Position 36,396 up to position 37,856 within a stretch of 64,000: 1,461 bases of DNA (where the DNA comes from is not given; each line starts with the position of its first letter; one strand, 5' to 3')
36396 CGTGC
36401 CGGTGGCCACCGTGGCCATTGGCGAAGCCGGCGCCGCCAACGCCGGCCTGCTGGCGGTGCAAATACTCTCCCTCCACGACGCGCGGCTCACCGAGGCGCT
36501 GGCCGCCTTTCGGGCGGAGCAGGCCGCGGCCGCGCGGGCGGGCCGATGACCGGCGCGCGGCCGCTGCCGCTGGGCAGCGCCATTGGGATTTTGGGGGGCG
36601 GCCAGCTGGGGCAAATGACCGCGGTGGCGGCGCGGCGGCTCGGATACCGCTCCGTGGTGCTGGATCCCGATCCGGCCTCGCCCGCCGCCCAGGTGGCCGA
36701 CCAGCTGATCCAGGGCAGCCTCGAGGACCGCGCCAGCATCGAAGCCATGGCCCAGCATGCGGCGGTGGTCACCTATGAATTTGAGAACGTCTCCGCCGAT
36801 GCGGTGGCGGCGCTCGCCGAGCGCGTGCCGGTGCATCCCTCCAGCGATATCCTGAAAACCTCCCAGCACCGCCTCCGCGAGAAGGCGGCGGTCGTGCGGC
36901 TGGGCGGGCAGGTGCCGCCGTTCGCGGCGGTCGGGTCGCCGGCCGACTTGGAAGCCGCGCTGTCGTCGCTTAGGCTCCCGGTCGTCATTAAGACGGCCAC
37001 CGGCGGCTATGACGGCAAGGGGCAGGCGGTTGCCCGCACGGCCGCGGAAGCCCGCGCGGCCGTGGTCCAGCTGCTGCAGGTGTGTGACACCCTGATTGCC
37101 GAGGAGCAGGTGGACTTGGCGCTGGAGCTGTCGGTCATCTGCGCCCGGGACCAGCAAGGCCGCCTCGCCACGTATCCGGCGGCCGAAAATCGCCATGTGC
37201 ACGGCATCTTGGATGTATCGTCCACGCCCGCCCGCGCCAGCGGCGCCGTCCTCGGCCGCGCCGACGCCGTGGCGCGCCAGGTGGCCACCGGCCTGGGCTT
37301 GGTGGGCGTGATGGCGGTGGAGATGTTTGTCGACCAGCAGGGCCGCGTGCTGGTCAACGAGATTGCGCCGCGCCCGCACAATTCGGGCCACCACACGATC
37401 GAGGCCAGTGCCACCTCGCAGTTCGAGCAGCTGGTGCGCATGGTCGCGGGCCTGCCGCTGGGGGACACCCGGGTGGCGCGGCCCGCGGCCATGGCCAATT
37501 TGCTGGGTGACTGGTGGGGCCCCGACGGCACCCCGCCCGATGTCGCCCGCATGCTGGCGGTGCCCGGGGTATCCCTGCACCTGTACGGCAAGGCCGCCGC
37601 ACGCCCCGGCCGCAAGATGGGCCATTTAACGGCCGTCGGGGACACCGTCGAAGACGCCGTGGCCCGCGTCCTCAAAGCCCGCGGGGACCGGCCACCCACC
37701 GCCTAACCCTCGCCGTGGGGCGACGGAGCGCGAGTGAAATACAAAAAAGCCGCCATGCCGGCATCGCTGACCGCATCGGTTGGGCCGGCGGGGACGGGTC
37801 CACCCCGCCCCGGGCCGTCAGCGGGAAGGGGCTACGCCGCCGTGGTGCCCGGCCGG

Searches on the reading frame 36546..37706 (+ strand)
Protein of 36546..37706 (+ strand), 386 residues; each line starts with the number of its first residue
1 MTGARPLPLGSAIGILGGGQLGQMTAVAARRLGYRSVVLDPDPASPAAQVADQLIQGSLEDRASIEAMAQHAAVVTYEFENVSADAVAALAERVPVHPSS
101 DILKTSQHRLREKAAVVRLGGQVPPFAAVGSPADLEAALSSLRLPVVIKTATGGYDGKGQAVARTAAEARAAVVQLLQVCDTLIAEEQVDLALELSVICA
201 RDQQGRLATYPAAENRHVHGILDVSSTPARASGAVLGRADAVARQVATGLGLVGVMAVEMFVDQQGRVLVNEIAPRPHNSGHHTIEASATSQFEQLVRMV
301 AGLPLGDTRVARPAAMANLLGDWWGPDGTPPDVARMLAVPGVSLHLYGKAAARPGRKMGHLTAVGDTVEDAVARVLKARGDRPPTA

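Call 15: find_encoding_contigs(protein=window:36546-37706:+, flank=10000, max_places=10)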
Protein window:36546-37706:+ (386 aa): 1 contig read that carries it; 1 place shown.
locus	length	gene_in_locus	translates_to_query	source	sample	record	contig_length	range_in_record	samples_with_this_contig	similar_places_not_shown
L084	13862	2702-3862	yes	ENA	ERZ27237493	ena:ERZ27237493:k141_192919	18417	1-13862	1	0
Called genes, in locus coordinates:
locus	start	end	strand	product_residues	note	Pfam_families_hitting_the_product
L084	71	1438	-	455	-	PF14870:PSII_BNR (faint)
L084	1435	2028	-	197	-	PF04542:Sigma70_r2, PF08281:Sigma70_r4_2, PF04545:Sigma70_r4 (weak)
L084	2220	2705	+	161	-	PF00731:AIRC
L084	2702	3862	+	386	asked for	PF22660:RS_preATP-grasp-like, PF02222:ATP-grasp, PF17769:PurK_C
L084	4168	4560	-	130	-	-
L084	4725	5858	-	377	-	-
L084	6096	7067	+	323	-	-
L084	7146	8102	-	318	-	PF04909:Amidohydro_2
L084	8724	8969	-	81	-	-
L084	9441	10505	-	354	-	PF12730:ABC2_membrane_4 (weak)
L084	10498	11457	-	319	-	PF00005:ABC_tran, PF13304:AAA_21 (weak)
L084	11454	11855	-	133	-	PF00392:GntR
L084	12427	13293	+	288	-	-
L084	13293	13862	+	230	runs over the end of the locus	PF00005:ABC_tran, PF13304:AAA_21 (weak)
